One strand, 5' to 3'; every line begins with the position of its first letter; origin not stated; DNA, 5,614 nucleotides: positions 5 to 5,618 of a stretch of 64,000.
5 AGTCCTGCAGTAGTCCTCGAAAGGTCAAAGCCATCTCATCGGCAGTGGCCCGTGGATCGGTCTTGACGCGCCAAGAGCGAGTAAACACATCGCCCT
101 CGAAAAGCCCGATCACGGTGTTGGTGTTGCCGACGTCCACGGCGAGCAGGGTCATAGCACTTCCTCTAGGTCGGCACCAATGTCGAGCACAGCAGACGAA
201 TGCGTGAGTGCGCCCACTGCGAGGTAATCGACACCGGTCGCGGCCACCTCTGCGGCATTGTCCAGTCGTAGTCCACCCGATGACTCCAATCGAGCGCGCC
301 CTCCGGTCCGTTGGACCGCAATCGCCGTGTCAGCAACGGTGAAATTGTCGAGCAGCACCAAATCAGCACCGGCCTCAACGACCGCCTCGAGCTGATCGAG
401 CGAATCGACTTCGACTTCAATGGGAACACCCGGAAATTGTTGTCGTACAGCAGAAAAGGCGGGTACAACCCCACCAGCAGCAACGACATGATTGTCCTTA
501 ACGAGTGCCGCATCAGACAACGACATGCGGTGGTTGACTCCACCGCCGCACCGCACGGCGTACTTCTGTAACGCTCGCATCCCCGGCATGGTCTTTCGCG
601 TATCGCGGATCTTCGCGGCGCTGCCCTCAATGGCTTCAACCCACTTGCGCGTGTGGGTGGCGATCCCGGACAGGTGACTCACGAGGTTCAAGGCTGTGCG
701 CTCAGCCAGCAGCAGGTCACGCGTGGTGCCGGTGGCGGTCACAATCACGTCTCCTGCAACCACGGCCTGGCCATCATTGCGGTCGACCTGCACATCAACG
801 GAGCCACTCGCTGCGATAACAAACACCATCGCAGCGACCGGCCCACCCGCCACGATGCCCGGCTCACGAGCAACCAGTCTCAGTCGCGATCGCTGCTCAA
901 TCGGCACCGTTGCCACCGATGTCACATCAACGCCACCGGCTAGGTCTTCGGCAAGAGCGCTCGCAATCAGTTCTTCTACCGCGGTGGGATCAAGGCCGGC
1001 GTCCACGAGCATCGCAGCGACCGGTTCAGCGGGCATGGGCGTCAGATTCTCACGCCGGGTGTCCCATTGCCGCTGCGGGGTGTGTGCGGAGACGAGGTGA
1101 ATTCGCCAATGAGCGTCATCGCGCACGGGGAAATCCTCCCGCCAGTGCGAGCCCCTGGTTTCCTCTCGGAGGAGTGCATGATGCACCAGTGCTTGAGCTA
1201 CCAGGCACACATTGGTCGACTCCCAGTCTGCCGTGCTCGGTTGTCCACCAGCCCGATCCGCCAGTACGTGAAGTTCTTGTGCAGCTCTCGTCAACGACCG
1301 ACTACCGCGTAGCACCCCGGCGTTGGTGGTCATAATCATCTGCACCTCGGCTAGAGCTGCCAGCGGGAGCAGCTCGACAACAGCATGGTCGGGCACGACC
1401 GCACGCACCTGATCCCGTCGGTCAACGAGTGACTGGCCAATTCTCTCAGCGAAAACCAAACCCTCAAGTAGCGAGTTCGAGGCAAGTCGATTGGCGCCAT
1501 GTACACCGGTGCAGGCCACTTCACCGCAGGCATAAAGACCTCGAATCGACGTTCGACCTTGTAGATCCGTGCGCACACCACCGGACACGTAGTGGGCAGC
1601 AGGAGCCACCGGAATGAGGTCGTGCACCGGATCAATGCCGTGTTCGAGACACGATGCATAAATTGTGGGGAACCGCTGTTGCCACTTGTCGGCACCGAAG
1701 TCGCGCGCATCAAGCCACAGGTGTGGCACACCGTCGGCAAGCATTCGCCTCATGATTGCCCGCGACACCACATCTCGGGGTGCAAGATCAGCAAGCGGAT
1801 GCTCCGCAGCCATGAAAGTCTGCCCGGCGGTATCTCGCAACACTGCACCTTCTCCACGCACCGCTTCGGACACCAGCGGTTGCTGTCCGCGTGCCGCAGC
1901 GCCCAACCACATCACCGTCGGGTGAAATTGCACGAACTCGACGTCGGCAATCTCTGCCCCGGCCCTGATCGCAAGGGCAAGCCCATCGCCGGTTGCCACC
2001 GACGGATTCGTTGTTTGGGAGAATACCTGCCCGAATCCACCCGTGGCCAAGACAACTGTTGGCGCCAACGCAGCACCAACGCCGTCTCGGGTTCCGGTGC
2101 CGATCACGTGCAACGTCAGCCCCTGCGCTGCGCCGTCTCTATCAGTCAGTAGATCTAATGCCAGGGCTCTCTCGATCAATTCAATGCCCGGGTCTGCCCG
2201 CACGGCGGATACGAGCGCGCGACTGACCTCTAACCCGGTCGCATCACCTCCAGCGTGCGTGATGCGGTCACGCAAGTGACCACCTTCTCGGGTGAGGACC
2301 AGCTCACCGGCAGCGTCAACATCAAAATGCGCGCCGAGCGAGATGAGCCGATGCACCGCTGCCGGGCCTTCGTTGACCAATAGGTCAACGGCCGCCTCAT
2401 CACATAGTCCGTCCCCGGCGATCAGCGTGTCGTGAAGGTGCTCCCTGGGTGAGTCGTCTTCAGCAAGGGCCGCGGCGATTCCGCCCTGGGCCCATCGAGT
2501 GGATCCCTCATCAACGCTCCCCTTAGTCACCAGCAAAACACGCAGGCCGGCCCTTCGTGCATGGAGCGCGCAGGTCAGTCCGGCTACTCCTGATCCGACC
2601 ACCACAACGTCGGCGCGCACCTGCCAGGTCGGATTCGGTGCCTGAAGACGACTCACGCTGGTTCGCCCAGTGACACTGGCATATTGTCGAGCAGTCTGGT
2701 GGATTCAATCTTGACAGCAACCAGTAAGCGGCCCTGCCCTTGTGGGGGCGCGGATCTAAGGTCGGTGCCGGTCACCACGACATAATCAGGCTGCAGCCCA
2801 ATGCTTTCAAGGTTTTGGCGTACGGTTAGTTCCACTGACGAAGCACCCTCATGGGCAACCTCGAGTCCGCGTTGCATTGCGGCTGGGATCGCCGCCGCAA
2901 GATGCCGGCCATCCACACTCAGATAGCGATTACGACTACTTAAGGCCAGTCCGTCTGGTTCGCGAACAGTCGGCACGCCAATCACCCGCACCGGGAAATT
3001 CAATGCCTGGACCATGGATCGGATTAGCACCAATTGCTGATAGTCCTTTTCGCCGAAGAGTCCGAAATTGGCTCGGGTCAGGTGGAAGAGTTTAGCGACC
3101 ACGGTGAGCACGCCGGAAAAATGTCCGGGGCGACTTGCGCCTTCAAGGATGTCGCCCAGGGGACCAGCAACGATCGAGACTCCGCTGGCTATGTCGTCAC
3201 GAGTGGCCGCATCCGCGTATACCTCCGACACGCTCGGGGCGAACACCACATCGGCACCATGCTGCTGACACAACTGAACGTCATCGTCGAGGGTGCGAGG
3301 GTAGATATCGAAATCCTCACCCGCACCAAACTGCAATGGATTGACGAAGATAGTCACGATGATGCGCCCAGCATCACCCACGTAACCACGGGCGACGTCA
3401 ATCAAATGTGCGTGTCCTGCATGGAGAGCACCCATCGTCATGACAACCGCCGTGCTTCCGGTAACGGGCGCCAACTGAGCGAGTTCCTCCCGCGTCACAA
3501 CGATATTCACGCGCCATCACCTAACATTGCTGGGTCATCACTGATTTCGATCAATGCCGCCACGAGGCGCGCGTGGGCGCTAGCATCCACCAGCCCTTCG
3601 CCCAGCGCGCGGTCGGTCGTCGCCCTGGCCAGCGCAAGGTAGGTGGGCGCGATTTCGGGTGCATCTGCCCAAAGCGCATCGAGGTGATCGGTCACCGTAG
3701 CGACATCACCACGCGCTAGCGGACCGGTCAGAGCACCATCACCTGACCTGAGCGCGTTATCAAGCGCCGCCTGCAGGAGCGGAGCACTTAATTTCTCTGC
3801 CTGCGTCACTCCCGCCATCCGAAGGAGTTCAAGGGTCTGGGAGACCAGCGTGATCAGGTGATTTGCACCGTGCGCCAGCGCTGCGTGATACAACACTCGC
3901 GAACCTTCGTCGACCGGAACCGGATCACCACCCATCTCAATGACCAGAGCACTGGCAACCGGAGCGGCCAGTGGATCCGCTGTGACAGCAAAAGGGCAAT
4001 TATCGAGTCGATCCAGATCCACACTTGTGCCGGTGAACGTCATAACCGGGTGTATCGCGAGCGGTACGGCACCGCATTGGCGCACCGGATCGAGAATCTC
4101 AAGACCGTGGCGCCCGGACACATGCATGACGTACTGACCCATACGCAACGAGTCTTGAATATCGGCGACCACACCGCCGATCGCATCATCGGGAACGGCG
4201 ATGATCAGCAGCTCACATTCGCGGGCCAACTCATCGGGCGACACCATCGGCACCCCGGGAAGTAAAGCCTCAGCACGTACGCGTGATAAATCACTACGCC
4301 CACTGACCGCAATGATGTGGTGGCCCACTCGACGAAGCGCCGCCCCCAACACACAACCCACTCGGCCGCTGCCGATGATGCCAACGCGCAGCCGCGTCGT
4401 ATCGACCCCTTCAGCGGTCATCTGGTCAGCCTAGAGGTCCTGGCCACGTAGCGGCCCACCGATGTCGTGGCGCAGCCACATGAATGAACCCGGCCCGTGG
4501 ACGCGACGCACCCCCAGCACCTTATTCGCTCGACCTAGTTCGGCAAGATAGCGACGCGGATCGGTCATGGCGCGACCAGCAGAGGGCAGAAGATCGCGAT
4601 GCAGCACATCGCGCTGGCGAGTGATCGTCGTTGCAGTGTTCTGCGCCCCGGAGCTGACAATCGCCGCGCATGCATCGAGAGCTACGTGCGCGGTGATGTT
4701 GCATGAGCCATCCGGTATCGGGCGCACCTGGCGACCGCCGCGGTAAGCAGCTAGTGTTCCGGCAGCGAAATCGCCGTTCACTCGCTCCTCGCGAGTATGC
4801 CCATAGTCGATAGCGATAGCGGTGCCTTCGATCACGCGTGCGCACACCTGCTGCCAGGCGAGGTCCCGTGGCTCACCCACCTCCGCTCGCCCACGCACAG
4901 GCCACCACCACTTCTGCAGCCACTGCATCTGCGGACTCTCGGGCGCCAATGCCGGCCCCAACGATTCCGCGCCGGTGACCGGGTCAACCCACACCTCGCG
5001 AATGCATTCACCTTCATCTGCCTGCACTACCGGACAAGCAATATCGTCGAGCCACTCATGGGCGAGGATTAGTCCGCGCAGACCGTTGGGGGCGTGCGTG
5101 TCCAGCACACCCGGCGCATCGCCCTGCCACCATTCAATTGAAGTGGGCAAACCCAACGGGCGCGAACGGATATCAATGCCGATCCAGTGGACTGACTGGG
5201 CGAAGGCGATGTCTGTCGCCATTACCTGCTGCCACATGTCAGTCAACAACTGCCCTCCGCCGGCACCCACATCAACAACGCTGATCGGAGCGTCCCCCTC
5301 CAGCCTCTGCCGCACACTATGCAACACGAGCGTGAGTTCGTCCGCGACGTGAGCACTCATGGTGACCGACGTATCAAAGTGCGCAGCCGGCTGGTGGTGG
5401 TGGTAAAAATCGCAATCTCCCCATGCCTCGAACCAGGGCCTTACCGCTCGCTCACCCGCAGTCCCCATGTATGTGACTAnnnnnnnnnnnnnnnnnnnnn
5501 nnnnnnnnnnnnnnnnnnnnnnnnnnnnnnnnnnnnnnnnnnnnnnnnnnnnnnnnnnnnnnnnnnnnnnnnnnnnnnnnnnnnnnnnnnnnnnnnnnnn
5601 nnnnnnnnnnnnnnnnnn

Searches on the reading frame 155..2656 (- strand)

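Call 83: search_protein_families(library=pfam, proteins=[window:155-2656:-], max_evalue=0.00001)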
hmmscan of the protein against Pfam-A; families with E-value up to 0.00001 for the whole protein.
window:155-2656:- (834 aa): 8 families
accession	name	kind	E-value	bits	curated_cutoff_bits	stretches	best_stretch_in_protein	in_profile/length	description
PF00890.30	FAD_binding_2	-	9.5e-94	315.4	20.4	1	16-396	1-414/414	FAD binding domain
PF01729.25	QRPTase_C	-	8.7e-56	188.7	23.1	1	665-827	1-167/169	Quinolinate phosphoribosyl transferase, C-terminal domain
PF02749.22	QRPTase_N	-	1.7e-17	63.8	27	1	577-663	1-82/82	Quinolinate phosphoribosyl transferase, N-terminal domain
PF02910.25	Succ_DH_flav_C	-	6.1e-16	59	20.8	1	437-536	3-116/130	Fumarate reductase flavoprotein C-term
PF07992.20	Pyr_redox_2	-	3.7e-11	43.4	26.1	1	16-66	2-48/291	Pyridine nucleotide-disulphide oxidoreductase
PF01266.30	DAO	-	1.5e-09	38.3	27.9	1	16-151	1-121/353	FAD dependent oxidoreductase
PF03486.20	HI0933_like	-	5.6e-06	26.4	50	0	16-46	2-32/244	HI0933-like protein Rossmann domain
PF12831.13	FAD_oxidored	-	7.9e-06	25.9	27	1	16-46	1-31/416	FAD dependent oxidoreductase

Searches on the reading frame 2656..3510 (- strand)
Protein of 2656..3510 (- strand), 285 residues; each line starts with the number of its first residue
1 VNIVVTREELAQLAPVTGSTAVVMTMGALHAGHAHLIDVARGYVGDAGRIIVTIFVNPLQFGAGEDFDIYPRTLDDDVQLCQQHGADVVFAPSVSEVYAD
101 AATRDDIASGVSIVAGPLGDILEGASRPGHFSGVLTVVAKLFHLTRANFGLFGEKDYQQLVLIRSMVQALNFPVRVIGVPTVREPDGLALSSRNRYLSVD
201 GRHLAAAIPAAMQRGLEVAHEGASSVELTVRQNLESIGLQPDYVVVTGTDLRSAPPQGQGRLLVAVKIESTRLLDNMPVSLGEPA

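Call 83: search_protein_families(library=pfam, proteins=[window:2656-3510:-], max_evalue=0.00001)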
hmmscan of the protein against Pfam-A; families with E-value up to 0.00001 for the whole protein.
window:2656-3510:- (285 aa): 1 family
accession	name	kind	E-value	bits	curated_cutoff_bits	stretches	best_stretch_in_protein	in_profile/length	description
PF02569.21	Pantoate_ligase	-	1.9e-82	276.9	20.7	1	11-277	14-267/268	Pantoate-beta-alanine ligase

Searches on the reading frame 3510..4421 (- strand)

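Call 83: search_protein_families(library=pfam, proteins=[window:3510-4421:-], max_evalue=0.00001)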
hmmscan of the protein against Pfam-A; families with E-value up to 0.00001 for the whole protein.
window:3510-4421:- (304 aa): 3 families
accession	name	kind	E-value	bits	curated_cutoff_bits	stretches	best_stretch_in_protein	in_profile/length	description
PF10727.15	Rossmann-like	-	1e-35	122.8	23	1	4-125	8-131/131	Rossmann-like domain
PF10728.14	DUF2520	-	2.1e-34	118.4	25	1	142-267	1-124/125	Domain of unknown function (DUF2520)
PF03807.23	F420_oxidored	-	5.2e-08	33.8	21.6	1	12-96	1-86/94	NADP oxidoreductase coenzyme F420-dependent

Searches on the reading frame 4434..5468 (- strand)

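Call 83: search_protein_families(library=pfam, proteins=[window:4434-5468:-], max_evalue=0.00001)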
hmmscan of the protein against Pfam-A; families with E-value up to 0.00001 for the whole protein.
window:4434-5468:- (345 aa): 1 family
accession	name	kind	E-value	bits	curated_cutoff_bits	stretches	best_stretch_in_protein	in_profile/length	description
PF02636.23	Methyltransf_28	-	2.4e-14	53.8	23.3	1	56-272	13-238/249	Putative S-adenosyl-L-methionine-dependent methyltransferase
